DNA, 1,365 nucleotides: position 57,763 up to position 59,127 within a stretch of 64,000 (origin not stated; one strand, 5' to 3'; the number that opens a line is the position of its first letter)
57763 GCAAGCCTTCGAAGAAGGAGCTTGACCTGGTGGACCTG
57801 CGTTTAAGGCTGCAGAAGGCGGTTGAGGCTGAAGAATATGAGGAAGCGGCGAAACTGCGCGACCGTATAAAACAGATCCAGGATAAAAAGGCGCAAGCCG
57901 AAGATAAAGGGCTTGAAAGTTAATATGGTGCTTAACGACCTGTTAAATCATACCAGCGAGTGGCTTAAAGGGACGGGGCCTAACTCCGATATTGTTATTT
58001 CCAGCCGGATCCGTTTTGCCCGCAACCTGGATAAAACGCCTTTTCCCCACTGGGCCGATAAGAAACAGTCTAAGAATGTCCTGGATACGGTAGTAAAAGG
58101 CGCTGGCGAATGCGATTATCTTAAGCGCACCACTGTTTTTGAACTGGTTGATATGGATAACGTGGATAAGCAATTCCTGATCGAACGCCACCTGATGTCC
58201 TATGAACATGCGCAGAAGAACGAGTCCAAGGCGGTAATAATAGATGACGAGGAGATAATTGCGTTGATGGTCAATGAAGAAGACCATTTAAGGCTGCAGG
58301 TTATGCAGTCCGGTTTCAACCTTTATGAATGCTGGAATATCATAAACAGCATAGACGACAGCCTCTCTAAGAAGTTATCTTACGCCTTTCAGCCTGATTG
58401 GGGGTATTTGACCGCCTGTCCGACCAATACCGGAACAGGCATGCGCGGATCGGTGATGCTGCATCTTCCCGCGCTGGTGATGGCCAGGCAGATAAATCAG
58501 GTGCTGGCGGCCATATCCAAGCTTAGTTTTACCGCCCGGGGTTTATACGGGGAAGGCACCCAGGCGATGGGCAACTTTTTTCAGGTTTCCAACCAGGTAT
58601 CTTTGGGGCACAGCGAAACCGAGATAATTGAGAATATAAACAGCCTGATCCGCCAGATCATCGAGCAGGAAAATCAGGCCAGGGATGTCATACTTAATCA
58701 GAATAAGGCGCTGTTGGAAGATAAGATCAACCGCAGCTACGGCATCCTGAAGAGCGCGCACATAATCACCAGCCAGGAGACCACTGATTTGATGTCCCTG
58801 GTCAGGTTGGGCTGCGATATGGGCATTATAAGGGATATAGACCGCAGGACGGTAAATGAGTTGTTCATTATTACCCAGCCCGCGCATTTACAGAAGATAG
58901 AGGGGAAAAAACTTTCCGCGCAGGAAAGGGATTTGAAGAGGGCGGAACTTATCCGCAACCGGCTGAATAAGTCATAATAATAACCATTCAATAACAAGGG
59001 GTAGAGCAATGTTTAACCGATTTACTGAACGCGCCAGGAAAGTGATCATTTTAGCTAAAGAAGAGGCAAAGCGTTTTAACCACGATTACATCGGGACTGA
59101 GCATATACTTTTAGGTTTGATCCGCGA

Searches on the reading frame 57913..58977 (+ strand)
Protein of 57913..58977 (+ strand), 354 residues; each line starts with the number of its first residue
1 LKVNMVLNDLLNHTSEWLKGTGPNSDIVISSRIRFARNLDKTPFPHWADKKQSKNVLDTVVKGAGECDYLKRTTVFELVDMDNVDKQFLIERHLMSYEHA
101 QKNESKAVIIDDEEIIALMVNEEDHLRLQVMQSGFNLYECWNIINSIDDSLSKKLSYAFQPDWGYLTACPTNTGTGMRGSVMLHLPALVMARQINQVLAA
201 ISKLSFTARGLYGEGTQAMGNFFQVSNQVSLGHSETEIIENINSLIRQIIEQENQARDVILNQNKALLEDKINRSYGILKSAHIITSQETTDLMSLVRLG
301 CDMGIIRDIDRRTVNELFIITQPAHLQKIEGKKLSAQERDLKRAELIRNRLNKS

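Call 6: search_protein_families(library=pfam, proteins=[window:57913-58977:+], max_evalue=0.00001)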
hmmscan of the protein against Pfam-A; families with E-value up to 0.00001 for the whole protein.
window:57913-58977:+ (354 aa): 1 family
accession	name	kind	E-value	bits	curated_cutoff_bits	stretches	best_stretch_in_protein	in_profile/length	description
PF00217.24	ATP-gua_Ptrans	-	9.1e-69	231.4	22.4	1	66-255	12-202/203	ATP:guanido phosphotransferase, C-terminal catalytic domain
